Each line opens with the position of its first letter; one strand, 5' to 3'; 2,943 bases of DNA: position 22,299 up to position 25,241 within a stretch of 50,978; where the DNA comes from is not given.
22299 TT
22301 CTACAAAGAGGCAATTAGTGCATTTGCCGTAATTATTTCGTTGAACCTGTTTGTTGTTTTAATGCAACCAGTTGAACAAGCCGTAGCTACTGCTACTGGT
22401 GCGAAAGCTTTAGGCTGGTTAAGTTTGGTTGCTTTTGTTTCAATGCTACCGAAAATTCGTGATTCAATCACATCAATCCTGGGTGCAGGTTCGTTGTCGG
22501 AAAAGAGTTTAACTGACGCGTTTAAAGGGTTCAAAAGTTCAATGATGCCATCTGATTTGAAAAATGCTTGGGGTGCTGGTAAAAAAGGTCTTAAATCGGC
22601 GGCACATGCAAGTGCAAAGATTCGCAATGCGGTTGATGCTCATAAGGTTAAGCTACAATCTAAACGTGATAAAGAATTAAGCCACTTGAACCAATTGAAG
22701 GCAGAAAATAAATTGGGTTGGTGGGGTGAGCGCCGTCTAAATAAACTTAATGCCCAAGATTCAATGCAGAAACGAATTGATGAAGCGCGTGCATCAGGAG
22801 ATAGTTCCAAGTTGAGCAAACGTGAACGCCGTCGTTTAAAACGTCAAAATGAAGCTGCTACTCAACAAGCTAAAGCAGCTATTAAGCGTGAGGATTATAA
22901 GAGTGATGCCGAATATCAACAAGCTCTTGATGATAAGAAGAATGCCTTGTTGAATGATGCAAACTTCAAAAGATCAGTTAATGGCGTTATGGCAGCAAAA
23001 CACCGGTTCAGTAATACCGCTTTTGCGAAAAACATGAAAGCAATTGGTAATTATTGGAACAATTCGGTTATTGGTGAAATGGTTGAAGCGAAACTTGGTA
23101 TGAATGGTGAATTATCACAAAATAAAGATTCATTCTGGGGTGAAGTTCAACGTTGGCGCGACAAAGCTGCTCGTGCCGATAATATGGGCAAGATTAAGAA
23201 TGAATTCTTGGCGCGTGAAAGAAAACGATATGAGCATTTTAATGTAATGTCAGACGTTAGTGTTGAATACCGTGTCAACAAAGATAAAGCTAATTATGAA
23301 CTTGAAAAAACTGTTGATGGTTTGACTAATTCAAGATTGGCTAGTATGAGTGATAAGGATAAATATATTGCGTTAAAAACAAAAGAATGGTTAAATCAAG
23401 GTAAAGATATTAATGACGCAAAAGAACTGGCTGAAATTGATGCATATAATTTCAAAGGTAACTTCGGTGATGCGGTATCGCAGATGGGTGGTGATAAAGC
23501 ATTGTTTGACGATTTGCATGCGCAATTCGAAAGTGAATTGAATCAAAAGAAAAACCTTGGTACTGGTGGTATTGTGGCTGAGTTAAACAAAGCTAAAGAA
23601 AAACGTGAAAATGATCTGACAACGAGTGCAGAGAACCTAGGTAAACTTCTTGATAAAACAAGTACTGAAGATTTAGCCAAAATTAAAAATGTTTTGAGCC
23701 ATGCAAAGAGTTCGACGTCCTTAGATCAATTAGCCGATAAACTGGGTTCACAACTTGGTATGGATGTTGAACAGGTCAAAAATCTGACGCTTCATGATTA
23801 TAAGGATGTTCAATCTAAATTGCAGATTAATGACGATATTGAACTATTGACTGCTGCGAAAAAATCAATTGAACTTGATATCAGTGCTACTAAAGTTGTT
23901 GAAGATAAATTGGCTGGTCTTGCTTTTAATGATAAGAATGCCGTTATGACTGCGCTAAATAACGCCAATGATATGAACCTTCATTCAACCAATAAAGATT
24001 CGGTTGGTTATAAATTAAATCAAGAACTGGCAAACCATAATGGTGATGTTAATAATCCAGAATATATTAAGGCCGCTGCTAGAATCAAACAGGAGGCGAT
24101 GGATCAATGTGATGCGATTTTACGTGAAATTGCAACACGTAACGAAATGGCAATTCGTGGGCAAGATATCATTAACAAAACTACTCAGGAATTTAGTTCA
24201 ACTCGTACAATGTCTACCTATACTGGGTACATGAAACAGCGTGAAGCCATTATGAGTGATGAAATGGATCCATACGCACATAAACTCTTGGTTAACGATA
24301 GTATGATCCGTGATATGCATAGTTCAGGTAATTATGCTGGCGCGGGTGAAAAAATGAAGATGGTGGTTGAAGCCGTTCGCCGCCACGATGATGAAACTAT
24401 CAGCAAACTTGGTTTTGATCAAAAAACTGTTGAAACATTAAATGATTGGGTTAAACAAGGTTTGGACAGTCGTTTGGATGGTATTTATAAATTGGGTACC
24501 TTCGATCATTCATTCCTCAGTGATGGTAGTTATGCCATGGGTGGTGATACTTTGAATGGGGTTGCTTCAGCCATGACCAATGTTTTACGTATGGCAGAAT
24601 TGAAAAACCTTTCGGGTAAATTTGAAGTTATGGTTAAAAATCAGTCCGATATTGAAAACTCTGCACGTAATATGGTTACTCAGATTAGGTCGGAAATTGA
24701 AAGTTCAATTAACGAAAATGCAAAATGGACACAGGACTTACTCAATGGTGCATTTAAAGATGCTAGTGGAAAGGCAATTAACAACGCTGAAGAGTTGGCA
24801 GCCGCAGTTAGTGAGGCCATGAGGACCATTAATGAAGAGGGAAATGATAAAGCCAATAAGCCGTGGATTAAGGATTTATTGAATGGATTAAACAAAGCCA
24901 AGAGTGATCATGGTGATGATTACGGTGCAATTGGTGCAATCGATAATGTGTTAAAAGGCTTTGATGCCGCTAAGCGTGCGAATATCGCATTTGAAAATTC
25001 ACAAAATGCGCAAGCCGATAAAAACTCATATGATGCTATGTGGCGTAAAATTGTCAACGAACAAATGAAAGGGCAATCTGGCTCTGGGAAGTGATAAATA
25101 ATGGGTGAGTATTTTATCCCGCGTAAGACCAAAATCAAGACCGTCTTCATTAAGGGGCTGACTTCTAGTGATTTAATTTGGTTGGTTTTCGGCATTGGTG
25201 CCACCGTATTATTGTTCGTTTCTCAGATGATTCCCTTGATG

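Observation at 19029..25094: Architecture of the 2021-aa protein: two TM clusters split by a roughly 880-aa insert, plus a roughly 880-aa hydrophilic tail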

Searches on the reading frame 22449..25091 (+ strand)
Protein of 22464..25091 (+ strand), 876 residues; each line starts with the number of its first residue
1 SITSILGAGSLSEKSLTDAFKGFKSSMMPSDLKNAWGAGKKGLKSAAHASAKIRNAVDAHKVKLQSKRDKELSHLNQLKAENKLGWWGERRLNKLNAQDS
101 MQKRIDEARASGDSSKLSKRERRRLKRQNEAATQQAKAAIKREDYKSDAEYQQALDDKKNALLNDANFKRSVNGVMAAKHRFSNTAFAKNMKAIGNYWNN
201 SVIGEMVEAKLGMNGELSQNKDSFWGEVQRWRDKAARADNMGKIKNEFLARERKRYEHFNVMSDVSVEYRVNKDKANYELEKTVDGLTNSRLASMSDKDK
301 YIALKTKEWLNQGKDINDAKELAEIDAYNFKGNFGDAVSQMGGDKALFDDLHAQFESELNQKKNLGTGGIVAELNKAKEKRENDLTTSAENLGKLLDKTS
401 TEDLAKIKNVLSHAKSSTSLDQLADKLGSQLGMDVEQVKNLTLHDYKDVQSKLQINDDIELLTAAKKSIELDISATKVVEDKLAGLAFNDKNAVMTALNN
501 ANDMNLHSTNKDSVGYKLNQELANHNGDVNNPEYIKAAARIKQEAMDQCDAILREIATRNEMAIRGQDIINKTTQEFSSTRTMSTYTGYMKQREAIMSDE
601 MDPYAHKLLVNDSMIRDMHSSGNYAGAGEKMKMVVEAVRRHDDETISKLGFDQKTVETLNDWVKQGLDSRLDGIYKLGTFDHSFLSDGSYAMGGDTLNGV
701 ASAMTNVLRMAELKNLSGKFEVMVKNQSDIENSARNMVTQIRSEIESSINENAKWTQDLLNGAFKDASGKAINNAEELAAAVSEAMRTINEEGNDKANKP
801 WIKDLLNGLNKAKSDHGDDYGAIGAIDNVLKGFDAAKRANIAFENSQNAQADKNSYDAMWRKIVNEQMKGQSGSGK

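Call 7: search_protein_families(library=ncbifam, proteins=[window:22464-25091:+], max_evalue=10)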
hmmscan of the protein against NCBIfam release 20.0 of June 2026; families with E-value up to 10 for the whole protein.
window:22464-25091:+ (876 aa): 2 families
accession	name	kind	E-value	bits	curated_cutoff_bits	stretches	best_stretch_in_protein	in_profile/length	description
NF010315.0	PRK13752.1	subfamily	0.071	13.1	261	1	400-454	47-101/144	mercury resistance transcriptional regulator MerR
NF005908.0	PRK07889.1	equivalog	0.11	12.2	299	1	514-587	51-123/256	enoyl-ACP reductase FabI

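Call 8: search_protein_families(library=pfam, proteins=[window:22464-25091:+], max_evalue=10)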
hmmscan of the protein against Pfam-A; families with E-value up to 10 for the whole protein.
window:22464-25091:+ (876 aa): 0 families

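Call 36: predict_structure(alignment_id=A3)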
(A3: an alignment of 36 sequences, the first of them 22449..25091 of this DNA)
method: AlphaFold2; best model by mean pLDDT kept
length: 881 residues; sequences in the alignment: 36
mean_pLDDT: 77.7   pTM: 0.52
mean pLDDT of the five models: 77.7, 76.8, 72.1, 68.9, 65.3
residues with pLDDT >= 90: 133; 70-90: 564; 50-70: 98; < 50: 86
segments of 3 or more residues with pLDDT < 50: 1-46, 179-211, 876-881
pLDDT, mean of each block of 10 residues (from residue 1): 38 30 38 40 48 62 69 76 80 77 74 81 80 79 76 83 81 60 40 43 43 52 62 65 70 75 84 84 82 82 89 86 90 90 85 81 81 86 89 90 90 86 84 89 88 83 85 85 86 90 87 81 86 82 90 90 87 77 69 83 86 88 87 93 91 89 93 92 91 63 77 84 88 91 88 68 67 81 86 85 83 82 74 88 90 87 78 50 28
secondary structure, 60 per line:
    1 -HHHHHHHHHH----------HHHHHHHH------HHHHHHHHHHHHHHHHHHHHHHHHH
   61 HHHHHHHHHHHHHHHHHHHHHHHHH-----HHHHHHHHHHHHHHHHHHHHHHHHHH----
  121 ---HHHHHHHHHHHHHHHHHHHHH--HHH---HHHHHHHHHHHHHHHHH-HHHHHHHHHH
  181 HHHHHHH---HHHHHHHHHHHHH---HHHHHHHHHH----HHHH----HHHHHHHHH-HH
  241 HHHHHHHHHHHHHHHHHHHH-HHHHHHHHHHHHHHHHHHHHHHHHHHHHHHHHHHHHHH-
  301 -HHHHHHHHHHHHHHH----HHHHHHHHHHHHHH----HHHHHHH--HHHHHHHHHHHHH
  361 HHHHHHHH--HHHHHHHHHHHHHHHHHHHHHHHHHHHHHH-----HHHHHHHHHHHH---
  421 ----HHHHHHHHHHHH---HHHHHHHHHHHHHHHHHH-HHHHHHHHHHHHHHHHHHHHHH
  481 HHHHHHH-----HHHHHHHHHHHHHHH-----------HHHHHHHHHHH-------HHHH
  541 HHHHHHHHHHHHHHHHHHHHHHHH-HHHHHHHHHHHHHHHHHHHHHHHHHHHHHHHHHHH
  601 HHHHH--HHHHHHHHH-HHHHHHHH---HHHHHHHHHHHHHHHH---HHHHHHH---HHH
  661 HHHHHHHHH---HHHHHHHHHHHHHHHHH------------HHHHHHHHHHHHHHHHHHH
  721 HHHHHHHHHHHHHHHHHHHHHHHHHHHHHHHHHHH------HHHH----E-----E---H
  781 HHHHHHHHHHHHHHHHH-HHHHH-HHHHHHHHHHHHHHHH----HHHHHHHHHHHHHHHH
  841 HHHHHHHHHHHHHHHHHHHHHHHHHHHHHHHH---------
elements in order (helices of 4 or more, strands of 3 or more residues): H2-11 H22-29 H36-85 H91-116 H124-144 H153-169 H171-187 H191-203 H207-216 H221-224 H229-237 H239-260 H262-299 H302-316 H321-334 H339-345 H348-368 H371-400 H406-417 H425-436 H440-457 H459-487 H493-507 H519-529 H537-564 H566-605 H608-616 H618-625 H629-644 H648-654 H658-669 H673-689 H702-755 H762-765 H780-797 H799-803 H805-820 H825-872

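Call 40: fold_search(model_id=the predicted structure, library=pdb)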
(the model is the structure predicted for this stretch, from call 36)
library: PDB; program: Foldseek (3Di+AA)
matches with E <= 10: 37; with E <= 0.001: 0
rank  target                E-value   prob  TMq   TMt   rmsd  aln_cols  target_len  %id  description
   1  8w20_A                3.8e-01  0.08  0.07  0.08  58.9       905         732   11  Umb1 umbrella toxin particle (released 2024-04-17)
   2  8pr1_A                1.3e+00  0.03  0.06  0.06  59.1       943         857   11  Cytoplasmic dynein-B heavy chain bound to IC-LC tower (released 2024-03-27)
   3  3fhn_A                1.7e+00  0.03  0.06  0.07  38.4       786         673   10  Structure of Tip20p (released 2009-01-20)
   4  9sob_A                2.3e+00  0.03  0.07  0.08  46.9       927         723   10  Structural Model of the Nuclear Pore Complex in Arabidopsis thaliana (released 2025-11-05)
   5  9sob_A16              2.5e+00  0.04  0.08  0.09  38.4       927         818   11  Structural Model of the Nuclear Pore Complex in Arabidopsis thaliana (released 2025-11-05)
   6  7n6g_1T               3.1e+00  0.02  0.07  0.06  88.0       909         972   13  C1 of central pair (released 2022-05-18)
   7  7nyx_A                3.4e+00  0.03  0.09  0.06  65.1      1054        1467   11  Cryo-EM structure of the MukBEF-MatP-DNA monomer (closed conformation) (released 2021-07-07)
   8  2yfb_A                3.8e+00  0.60  0.14  0.45  15.2       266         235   13  X-ray structure of McpS ligand binding domain in complex with succinate (released 2012-04-18)
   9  9lpt                  4.1e+00  0.14  0.11  0.24  25.2       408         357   14  Structure of the P113 protein from Plasmodium falciparum (released 2025-05-14)
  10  9dgr_n                4.1e+00  0.04  0.10  0.03  65.7       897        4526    9  Composite structure of dynein-dynactin on microtubules (released 2025-09-10)
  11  9ctf                  4.1e+00  0.01  0.06  0.06  42.0       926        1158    9  SapNP Reconstituted Human ABCB1 bound to Taxol in presence of ATP (released 2025-01-22)
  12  7z8f_n                4.5e+00  0.04  0.09  0.03  65.8       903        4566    9  Composite structure of dynein-dynactin-BICDR on microtubules (released 2022-07-27)
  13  9fxl_B                5.0e+00  0.02  0.07  0.08  29.4       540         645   10  TRPC4 in complex with E-AzPico (released 2025-07-09)
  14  9dgq_n                5.8e+00  0.03  0.10  0.03  65.7       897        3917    9  Structure of dynein-1 on microtubules (released 2025-09-10)
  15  9b3j_G                6.5e+00  0.15  0.09  0.28  13.8       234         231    9  Artemia franciscana ATP synthase state 2 (composite structure), pH 8.0 (released 2025-03-26)
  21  7duw_A                7.2e+00  0.02  0.06  0.07  29.9       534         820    9  Cryo-EM structure of the multiple peptide resistance factor (MprF) loaded with two lysyl-phosphatidylglycerol molecule (released 2021-04-21)
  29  7ogt_B                8.1e+00  0.01  0.06  0.08  61.8       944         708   12  Folded elbow of cohesin (released 2021-07-28)
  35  7mio_A                9.8e+00  0.02  0.07  0.09  19.0       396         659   11  Mouse TRPV3 in cNW11 nanodiscs, open state at 42 degrees Celsius (released 2021-07-21)
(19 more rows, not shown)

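Call 84: search_protein_families(library=phrogs, proteins=[window:22464-25091:+], max_evalue=0.01)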
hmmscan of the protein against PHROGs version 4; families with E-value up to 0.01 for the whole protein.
window:22464-25091:+ (876 aa): 0 families
